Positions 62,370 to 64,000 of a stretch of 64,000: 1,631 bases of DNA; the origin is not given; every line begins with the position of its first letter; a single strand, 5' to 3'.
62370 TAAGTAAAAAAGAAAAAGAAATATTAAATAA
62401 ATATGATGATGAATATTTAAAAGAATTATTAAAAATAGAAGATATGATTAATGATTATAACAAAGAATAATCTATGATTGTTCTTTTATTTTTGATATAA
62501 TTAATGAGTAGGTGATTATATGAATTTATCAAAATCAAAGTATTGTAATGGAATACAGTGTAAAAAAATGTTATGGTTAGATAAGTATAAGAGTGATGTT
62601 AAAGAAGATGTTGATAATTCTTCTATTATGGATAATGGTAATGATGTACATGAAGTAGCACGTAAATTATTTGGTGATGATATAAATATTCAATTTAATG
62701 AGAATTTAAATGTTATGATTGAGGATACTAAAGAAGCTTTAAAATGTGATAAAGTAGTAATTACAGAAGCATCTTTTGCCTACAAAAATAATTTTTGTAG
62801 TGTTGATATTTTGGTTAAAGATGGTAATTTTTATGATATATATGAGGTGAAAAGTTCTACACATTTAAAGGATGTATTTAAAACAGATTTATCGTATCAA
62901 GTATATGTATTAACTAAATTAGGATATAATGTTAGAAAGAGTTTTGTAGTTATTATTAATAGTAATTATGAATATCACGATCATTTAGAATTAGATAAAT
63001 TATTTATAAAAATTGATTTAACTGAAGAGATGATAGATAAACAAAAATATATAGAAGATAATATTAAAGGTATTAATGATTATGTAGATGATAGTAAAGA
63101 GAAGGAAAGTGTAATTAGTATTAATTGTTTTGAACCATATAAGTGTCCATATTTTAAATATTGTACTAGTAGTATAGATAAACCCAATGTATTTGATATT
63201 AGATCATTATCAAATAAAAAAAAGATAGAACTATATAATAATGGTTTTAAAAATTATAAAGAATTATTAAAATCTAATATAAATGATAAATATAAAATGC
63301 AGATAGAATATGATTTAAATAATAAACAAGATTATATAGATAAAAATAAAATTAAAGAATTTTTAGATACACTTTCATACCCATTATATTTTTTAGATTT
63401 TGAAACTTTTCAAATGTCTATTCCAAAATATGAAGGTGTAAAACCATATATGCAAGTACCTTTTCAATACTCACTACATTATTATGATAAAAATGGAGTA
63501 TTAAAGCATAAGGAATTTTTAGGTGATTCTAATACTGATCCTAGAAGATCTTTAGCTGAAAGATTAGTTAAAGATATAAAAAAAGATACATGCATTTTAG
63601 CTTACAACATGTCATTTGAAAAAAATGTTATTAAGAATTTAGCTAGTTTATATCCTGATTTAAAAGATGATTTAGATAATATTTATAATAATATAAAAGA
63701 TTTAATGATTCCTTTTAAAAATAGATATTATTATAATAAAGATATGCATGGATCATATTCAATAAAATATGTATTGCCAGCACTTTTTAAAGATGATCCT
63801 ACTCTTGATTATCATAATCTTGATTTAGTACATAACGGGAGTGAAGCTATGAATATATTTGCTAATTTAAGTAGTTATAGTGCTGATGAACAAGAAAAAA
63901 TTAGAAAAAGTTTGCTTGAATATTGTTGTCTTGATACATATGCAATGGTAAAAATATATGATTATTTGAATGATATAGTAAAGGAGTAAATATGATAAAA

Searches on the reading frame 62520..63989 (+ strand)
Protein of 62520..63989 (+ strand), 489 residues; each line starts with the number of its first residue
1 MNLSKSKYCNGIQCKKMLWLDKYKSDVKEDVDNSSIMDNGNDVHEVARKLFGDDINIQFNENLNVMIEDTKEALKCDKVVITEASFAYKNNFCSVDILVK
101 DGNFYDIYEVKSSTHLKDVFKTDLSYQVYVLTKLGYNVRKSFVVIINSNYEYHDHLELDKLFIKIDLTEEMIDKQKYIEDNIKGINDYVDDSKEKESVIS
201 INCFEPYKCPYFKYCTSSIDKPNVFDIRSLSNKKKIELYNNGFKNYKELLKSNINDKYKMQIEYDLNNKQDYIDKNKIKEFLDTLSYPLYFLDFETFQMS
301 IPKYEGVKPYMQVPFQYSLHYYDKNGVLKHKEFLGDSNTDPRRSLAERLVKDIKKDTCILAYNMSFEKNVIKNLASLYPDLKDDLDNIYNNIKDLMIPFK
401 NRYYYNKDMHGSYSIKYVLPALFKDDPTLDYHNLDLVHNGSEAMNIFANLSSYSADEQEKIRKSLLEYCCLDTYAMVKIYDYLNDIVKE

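Call 79: search_protein_families(library=pfam, proteins=[window:62520-63989:+], max_evalue=0.00001)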
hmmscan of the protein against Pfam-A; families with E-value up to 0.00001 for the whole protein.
window:62520-63989:+ (489 aa): 1 family
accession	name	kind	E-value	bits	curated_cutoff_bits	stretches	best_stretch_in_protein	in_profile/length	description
PF11074.14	DUF2779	-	3.7e-49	166.6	23.3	1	290-414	1-126/126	Domain of unknown function(DUF2779)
